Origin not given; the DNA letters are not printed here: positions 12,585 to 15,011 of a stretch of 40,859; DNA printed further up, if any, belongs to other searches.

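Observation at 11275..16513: Translationally coupled REC-Grx-TrxR-like / Kef-RCK-ZnF-UBP / cNMP-histidine-kinase operon with no DNA-binding output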

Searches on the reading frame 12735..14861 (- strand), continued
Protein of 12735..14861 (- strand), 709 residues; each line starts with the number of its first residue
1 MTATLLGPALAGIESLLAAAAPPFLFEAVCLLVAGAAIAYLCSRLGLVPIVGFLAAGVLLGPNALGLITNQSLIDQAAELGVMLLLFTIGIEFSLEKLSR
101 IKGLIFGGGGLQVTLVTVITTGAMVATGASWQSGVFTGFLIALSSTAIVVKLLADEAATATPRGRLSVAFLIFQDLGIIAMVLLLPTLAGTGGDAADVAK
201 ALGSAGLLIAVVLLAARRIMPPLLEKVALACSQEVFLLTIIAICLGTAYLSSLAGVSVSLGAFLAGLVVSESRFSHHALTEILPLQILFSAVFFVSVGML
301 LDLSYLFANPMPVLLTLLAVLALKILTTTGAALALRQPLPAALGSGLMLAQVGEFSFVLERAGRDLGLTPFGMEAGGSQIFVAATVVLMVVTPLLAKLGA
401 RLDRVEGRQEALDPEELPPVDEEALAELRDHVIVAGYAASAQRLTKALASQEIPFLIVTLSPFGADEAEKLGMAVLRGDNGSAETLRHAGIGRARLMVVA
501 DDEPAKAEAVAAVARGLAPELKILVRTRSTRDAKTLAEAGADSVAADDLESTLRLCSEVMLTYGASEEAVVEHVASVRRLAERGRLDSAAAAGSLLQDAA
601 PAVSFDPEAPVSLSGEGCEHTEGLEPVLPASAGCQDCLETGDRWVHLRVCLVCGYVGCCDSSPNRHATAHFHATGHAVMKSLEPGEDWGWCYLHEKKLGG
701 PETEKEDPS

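Call 33: find_encoding_contigs(protein=P0189, flank=6000, max_places=2)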
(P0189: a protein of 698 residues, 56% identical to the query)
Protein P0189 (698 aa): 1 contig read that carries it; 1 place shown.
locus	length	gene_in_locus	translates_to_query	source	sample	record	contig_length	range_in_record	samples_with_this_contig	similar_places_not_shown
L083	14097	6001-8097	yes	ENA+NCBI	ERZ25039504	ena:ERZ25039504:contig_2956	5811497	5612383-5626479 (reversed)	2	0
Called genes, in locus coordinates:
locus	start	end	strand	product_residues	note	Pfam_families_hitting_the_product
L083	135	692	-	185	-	-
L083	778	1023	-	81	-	PF19447:DUF5985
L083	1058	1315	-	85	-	PF19447:DUF5985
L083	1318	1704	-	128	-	-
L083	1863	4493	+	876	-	PF01590:GAF, PF13185:GAF_2, PF00989:PAS, PF08448:PAS_4, PF13426:PAS_9 (weak), PF08448:PAS_4 (weak), PF00512:HisKA, PF02518:HATPase_c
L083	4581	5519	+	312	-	-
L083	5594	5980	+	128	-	-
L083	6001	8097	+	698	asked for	PF00999:Na_H_Exchanger, PF02254:TrkA_N, PF02148:zf-UBP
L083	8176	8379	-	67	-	PF14117:DUF4287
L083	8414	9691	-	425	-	PF01595:CNNM, PF00571:CBS (weak), PF03471:CorC_HlyC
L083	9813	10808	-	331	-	-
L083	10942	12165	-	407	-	PF00999:Na_H_Exchanger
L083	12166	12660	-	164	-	PF25991:KhtT_N, PF02080:TrkA_C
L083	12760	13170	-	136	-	PF00072:Response_reg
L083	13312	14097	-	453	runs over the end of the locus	PF02368:Big_2, PF26182:Ig_NUP210_5th (faint), PF26918:Ig_Eae (weak), PF02368:Big_2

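Call 34: find_encoding_contigs(protein=P0228, flank=6000, max_places=2)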
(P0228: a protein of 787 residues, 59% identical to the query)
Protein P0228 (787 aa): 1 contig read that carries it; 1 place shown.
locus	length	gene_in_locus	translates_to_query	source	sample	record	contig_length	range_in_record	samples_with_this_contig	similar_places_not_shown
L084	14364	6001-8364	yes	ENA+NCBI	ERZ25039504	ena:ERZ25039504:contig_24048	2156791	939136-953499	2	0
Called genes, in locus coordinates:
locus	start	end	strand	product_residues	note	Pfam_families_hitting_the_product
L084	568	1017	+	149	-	-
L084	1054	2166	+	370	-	-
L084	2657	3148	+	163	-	-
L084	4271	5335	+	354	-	-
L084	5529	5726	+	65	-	-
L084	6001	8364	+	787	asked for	PF00999:Na_H_Exchanger, PF02254:TrkA_N, PF02080:TrkA_C, PF02148:zf-UBP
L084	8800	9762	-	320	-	-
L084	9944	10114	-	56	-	-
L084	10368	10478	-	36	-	-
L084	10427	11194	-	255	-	-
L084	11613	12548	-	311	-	-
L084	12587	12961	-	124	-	PF00072:Response_reg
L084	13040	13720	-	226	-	PF00512:HisKA, PF02518:HATPase_c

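Call 44: find_encoding_contigs(protein=P0122, flank=8000, max_places=2)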
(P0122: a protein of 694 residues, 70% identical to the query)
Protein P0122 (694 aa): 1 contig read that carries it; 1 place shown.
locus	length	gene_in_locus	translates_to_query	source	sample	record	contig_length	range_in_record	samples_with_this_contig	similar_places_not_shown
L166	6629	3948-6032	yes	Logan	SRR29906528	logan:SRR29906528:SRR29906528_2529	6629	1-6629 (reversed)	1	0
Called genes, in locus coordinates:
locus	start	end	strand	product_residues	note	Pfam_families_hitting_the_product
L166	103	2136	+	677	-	PF04879:Molybdop_Fe4S4, PF00384:Molybdopterin, PF01568:Molydop_binding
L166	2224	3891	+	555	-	PF00072:Response_reg, PF01946:Thi4 (weak), PF00890:FAD_binding_2 (weak), PF01266:DAO, PF07992:Pyr_redox_2, PF12831:FAD_oxidored, PF13738:Pyr_redox_3, PF00070:Pyr_redox, +3 more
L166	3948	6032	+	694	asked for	PF00999:Na_H_Exchanger, PF02254:TrkA_N, PF02148:zf-UBP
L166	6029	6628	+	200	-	?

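Call 58: find_encoding_contigs(protein=P0134, flank=5000, max_places=1)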
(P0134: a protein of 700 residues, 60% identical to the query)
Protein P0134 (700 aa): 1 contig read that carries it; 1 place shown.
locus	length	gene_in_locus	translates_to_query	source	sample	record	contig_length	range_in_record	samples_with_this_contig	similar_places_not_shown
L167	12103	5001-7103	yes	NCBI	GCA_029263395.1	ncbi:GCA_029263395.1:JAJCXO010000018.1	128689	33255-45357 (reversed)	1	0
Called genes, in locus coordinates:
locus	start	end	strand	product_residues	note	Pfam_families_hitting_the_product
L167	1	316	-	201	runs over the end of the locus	PF07638:Sigma70_ECF (weak), PF04542:Sigma70_r2, PF08281:Sigma70_r4_2, PF04545:Sigma70_r4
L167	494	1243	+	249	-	PF09694:Gcw_chp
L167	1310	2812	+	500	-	PF00082:Peptidase_S8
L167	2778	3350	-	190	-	PF03364:Polyketide_cyc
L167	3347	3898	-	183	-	PF10604:Polyketide_cyc2, PF03364:Polyketide_cyc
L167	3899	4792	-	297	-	PF00027:cNMP_binding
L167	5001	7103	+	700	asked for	PF00999:Na_H_Exchanger, PF02254:TrkA_N, PF02148:zf-UBP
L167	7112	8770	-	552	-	PF00072:Response_reg, PF01946:Thi4 (weak), PF00890:FAD_binding_2 (weak), PF01266:DAO (weak), PF07992:Pyr_redox_2, PF12831:FAD_oxidored, PF13450:NAD_binding_8 (weak), PF13738:Pyr_redox_3, +4 more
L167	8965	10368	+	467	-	PF00027:cNMP_binding, PF02518:HATPase_c, PF14501:HATPase_c_5 (weak)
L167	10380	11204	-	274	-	PF00480:ROK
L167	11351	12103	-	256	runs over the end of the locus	PF00491:Arginase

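Call 59: find_encoding_contigs(protein=P0183, flank=5000, max_places=1)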
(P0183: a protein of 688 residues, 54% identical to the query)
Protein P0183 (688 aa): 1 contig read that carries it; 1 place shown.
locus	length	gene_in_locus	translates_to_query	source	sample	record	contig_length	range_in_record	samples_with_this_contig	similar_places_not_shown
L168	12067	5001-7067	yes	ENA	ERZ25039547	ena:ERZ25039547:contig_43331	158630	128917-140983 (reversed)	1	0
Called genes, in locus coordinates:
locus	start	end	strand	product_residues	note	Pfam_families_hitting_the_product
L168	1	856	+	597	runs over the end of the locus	PF13360:PQQ_2 (weak), PF01011:PQQ (faint), PF13360:PQQ_2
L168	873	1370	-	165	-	-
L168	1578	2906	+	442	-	PF05977:MFS_3, PF07690:MFS_1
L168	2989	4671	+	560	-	PF00072:Response_reg, PF00890:FAD_binding_2 (weak), PF01134:GIDA (faint), PF01266:DAO (weak), PF07992:Pyr_redox_2, PF12831:FAD_oxidored (weak), PF13738:Pyr_redox_3, PF00070:Pyr_redox (weak), +4 more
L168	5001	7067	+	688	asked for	PF00999:Na_H_Exchanger, PF02254:TrkA_N, PF02148:zf-UBP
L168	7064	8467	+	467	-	PF00027:cNMP_binding, PF02518:HATPase_c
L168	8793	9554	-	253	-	PF00106:adh_short, PF08659:KR, PF13561:adh_short_C2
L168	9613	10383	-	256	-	-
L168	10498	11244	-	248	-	PF00106:adh_short, PF08659:KR, PF23441:SDR (weak), PF13561:adh_short_C2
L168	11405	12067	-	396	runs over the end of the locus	PF02746:MR_MLE_N, PF13378:MR_MLE_C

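Call 60: find_encoding_contigs(protein=P0154, flank=5000, max_places=1)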
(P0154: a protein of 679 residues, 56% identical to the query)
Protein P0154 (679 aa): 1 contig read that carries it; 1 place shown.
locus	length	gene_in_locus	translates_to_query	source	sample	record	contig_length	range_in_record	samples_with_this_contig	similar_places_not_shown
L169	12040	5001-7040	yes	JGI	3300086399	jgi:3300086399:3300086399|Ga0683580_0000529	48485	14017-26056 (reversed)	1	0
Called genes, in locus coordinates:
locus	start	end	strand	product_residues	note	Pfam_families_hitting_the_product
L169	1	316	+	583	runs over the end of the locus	PF00515:TPR_1 (faint), PF07719:TPR_2 (faint), PF13181:TPR_8 (faint), PF13414:TPR_11 (faint), PF13428:TPR_14 (faint), PF14559:TPR_19 (faint), PF13431:TPR_17 (faint)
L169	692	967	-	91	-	PF14520:HHH_5 (weak), PF12836:HHH_3, PF00633:HHH, PF03934:T2SSK (weak)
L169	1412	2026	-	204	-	-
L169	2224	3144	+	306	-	PF13676:TIR_2, PF00072:Response_reg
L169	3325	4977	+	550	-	PF00072:Response_reg, PF01494:FAD_binding_3 (faint), PF03486:HI0933_like (faint), PF07992:Pyr_redox_2, PF12831:FAD_oxidored (faint), PF13738:Pyr_redox_3, PF00070:Pyr_redox (weak)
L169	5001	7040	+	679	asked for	PF00999:Na_H_Exchanger, PF02254:TrkA_N, PF02148:zf-UBP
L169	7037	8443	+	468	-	PF00027:cNMP_binding, PF02518:HATPase_c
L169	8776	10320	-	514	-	PF00083:Sugar_tr (weak), PF07690:MFS_1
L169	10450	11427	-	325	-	PF04542:Sigma70_r2, PF08281:Sigma70_r4_2, PF12680:SnoaL_2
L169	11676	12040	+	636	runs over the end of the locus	PF09087:Cyc-maltodext_N (weak), PF00128:Alpha-amylase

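Call 65: search_solved_structures(query=window:12735-14861:-, max_evalue=0.00001, show_alignments=1)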
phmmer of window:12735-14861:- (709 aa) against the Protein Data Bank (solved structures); distinct sequences matched with E-value up to 0.00001: 9.
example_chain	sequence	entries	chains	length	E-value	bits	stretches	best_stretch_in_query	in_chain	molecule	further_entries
8bxg_A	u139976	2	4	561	3.3e-60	207.4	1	25-556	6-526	Glutathione-regulated potassium-efflux system protein KefC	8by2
9emb_A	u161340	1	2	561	1.5e-59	205.3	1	25-556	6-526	Glutathione-regulated potassium-efflux system protein KefC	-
2ida_A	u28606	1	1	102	2.3e-31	112.1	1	617-695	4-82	Hypothetical protein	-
4bwz_A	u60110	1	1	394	3e-14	55.6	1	25-368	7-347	NA(+)/H(+) ANTIPORTER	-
5bz3_A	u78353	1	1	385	1.2e-13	53.6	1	25-368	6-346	Na(+)/H(+) antiporter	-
5bz2_A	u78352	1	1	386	1.6e-13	53.1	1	24-368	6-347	Na(+)/H(+) antiporter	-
5nc8_A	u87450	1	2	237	1.1e-11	47.1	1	416-575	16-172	Potassium efflux system protein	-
3fwz_A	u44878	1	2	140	6.6e-07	31.3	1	427-551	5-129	Inner membrane protein ybaL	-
3eyw_A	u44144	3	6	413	3.8e-06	28.8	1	431-559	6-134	C-terminal domain of Glutathione-regulated potassium-efflux system protein kefC fused to f | Glutathione-regulated potassium-efflux system protein kefC, linker,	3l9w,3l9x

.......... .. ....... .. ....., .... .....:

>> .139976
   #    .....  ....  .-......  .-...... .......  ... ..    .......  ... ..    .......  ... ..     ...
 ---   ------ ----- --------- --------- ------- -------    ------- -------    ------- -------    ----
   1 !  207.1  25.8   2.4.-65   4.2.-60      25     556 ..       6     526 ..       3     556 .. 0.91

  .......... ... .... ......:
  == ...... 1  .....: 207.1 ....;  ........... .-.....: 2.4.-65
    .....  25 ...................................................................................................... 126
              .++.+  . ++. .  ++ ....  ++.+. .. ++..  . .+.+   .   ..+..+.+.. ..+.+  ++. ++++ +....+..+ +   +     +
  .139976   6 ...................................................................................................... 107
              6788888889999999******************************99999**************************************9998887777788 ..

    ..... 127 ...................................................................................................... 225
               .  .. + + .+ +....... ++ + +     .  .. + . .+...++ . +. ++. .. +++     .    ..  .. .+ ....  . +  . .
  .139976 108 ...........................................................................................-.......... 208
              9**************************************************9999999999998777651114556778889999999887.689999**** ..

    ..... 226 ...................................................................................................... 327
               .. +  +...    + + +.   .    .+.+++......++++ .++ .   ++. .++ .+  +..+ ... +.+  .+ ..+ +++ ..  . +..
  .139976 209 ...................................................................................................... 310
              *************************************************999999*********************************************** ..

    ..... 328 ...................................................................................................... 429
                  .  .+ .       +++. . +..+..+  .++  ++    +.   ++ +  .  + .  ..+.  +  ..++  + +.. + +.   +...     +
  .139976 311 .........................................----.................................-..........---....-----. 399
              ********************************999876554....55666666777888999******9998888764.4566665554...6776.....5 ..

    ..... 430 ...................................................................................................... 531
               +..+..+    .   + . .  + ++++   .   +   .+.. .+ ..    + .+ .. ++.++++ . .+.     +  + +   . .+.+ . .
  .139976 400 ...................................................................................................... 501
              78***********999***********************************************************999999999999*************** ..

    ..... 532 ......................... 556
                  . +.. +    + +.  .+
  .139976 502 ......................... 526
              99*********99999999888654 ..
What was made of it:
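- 12732..14861 (-): g2: KefC-type CPA2 K+/H+ antiporter, 709 aa, with an RCK domain and a C-terminal zf-UBP. KefC cryo-EM chain 8BXG, 207 bits over residues 25-556 (call 65).
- On KefB/KefC glutathione-gated K+ efflux (CPA2): KefC structure 8BXG aligns over residues 25-556 (call 65).
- PDB entries show the KefC C-terminal domain bound to the flavoprotein KefF (3EYW/3L9W, listed in call 65).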

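Call 82: search_protein_families(library=padloc, proteins=[window:12735-14861:-], max_evalue=0.001)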
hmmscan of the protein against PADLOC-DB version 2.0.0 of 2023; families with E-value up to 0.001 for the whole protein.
window:12735-14861:- (709 aa): 0 families
